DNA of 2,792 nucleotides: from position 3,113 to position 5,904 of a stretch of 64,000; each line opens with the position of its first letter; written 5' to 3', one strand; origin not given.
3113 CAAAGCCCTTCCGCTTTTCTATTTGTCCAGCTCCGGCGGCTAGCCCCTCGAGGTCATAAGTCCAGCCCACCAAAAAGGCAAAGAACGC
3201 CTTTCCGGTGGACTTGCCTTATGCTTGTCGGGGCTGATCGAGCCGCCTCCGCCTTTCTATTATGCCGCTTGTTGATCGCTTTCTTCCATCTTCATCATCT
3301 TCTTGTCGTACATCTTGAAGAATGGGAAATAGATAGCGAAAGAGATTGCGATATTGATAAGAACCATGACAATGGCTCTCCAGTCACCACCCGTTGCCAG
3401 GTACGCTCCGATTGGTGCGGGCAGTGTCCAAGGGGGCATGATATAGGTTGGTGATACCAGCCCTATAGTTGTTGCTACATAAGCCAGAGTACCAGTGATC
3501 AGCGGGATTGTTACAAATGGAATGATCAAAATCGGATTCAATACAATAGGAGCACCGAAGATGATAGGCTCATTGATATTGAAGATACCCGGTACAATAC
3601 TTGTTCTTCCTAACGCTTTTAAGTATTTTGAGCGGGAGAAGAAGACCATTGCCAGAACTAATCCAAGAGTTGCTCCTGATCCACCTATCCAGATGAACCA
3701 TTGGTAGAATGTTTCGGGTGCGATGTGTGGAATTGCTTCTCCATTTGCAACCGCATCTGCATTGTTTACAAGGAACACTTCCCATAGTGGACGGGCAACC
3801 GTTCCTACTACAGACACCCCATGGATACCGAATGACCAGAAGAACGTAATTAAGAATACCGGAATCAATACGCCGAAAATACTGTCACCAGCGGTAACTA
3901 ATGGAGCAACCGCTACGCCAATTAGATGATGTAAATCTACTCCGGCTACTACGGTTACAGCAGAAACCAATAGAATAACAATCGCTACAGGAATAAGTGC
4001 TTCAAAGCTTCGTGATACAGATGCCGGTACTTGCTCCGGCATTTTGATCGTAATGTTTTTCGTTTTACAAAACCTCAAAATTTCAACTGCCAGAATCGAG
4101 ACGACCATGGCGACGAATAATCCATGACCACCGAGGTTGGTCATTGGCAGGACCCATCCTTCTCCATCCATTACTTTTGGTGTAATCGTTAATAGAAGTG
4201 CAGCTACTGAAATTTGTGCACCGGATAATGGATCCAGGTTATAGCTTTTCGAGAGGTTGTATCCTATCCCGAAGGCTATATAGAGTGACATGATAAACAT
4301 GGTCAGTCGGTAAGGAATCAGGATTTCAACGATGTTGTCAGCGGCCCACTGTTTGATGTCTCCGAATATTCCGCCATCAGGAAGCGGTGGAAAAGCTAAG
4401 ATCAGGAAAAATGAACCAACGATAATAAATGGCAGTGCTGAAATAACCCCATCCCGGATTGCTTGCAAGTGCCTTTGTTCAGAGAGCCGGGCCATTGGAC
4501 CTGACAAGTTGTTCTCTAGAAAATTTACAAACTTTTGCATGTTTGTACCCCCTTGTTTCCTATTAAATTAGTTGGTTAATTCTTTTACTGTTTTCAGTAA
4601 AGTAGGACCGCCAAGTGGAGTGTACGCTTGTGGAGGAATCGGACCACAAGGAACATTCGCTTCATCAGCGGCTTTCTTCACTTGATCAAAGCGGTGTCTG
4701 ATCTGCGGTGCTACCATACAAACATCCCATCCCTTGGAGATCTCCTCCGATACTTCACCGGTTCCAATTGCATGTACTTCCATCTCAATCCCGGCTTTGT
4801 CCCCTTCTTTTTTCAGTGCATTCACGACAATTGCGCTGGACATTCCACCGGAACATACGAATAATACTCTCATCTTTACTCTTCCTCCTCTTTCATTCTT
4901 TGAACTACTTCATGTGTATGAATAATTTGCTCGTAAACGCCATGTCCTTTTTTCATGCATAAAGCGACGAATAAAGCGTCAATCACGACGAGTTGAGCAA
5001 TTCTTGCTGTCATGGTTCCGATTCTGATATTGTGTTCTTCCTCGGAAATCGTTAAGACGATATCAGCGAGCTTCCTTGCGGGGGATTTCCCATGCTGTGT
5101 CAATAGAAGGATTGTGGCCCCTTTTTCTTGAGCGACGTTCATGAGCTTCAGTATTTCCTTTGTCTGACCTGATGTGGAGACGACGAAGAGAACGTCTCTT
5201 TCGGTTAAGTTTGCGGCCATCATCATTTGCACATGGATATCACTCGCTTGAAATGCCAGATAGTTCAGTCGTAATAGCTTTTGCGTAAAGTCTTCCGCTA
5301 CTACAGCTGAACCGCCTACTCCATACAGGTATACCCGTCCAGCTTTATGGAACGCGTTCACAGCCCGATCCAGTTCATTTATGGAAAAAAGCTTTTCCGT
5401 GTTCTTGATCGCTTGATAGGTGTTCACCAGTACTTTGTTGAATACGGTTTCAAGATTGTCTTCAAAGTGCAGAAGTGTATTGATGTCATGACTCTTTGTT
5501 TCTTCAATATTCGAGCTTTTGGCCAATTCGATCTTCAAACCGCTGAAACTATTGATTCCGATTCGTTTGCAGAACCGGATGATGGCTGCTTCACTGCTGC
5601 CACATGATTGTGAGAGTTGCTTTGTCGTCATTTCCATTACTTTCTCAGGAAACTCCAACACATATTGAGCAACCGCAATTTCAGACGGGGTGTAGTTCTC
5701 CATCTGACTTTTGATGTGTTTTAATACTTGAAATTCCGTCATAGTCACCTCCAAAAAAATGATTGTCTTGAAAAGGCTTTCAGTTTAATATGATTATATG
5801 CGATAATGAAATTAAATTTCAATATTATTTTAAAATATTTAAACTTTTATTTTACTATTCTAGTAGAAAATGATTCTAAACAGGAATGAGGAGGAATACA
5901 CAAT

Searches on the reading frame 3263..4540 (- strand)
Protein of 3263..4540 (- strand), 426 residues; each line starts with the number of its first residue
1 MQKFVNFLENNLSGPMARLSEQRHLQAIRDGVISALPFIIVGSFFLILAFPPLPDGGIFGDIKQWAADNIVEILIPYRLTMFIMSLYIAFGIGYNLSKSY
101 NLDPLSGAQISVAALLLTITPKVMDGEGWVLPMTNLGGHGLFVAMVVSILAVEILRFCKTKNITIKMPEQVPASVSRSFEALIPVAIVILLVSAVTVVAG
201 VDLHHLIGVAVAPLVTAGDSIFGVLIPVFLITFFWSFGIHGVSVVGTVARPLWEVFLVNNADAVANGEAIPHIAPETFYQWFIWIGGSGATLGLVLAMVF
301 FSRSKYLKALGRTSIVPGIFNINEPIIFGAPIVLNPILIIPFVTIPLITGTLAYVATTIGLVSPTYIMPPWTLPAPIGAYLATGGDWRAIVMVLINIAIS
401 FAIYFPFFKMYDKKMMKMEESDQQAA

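Call 32: find_related_loci(query=window:3263-4540:-, collection=genome_contigs, flank=3500)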
Query window:3263-4540:- (426 aa) in genome_contigs; peptide patterns used: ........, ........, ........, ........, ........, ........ (x = any residue, [..] = any of these).
599 stretches matched a pattern (row limit reached: there are more); 566 encode a relative of the query (tblastn E <= 1e-3); the best 80 are kept; 80 distinct loci.
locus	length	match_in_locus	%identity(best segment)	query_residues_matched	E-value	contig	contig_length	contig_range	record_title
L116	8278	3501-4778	96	1-426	0e+0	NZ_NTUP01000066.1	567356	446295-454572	Bacillus sp. AFS015802 AFS015802_111_A7_Contig15_140604, whole genome shotgun sequence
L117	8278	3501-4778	93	1-426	0e+0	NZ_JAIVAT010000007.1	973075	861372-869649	Rossellomorea aquimaris strain AcN21-5 AcN21-5_ctg007, whole genome shotgun sequence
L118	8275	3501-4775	91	1-426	0e+0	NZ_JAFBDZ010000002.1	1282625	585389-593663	Rossellomorea pakistanensis strain DSM 24834 Ga0454039_02, whole genome shotgun sequence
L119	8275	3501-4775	90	1-426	0e+0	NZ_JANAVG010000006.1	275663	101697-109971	Rossellomorea sp. BNER NODE_6_length_275663_cov_246.421647, whole genome shotgun sequence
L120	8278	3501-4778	93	1-426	0e+0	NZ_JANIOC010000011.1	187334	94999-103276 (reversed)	Rossellomorea sp. SC111 NODE_11_length_187334_cov_113.490198, whole genome shotgun sequence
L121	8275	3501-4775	90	1-426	0e+0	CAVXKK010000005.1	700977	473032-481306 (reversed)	MAG: uncultured Bacillaceae bacterium isolate MFD02416.bin.2.117 genome assembly, contig: contig_92639, whole genome sho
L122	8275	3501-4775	90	1-426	0e+0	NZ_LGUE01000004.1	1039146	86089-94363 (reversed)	Rossellomorea marisflavi strain JCM 11544 scaffold2, whole genome shotgun sequence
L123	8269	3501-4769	81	1-426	0e+0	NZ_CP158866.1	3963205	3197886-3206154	Falsibacillus pallidus strain FAL1 chromosome, complete genome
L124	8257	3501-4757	79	1-422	0e+0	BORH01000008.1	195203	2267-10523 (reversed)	Heyndrickxia sporothermodurans J6TS2 DNA, sequence008, whole genome shotgun sequence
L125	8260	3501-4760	79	1-423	0e+0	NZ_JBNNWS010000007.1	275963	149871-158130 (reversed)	Heyndrickxia sp. NPDC080065 NPDC080065_100_D2.ctg-0007, whole genome shotgun sequence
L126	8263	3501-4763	76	1-424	0e+0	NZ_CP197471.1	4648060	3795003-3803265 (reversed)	Neobacillus sp. D3-1R chromosome, complete genome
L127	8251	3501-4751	77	4-423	0e+0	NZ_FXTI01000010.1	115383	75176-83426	Melghirimyces algeriensis strain DSM 45474, whole genome shotgun sequence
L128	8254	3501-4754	77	3-423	0e+0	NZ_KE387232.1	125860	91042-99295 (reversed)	Fictibacillus gelatini DSM 15865 H538DRAFT_scaffold00012.12, whole genome shotgun sequence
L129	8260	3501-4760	74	1-423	0e+0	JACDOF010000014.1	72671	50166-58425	MAG: Brevibacillus sp. isolate GB_MAG14_061 c_000000000310, whole genome shotgun sequence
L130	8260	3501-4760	73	1-422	0e+0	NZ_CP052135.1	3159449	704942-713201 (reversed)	Bacillus fonticola strain CS13 chromosome, complete genome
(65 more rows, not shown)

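Call 35: search_protein_families(library=pfam, proteins=[window:3263-4540:-], max_evalue=0.01)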
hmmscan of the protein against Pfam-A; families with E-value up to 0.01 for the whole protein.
window:3263-4540:- (426 aa): 1 family
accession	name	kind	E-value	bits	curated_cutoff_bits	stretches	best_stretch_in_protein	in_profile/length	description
PF02378.23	PTS_EIIC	-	3.7e-61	207.4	30.7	1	29-346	1-319/319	Phosphotransferase system, EIIC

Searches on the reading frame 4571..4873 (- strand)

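Call 35: search_protein_families(library=pfam, proteins=[window:4571-4873:-], max_evalue=0.01)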
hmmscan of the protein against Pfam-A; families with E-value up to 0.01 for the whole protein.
window:4571-4873:- (101 aa): 1 family
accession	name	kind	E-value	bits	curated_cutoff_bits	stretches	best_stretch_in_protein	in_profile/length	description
PF02302.22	PTS_IIB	-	3.5e-12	47.3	23.6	1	2-75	1-69/90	PTS system, Lactose/Cellobiose specific IIB subunit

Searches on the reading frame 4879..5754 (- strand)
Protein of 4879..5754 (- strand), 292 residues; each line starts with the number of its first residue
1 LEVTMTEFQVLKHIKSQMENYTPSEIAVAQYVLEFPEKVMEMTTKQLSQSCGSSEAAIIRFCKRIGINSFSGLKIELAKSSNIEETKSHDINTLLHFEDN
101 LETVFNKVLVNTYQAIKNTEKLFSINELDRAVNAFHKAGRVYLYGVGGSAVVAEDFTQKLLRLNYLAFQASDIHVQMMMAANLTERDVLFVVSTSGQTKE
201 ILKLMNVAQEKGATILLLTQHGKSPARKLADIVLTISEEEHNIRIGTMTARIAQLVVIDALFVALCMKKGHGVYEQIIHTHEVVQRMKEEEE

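Call 35: search_protein_families(library=pfam, proteins=[window:4879-5754:-], max_evalue=0.01)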
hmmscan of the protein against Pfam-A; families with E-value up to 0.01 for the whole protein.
window:4879-5754:- (292 aa): 3 families
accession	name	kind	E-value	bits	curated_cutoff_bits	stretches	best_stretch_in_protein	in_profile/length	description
PF01380.27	SIS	-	1.2e-26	93.6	25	1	135-264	2-131/131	SIS domain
PF01418.23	HTH_6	-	6.5e-17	61.7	28.3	1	9-80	2-73/77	Helix-turn-helix domain, rpiR family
PF13580.11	SIS_2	-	9.3e-10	39.1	27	1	176-219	94-137/138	SIS domain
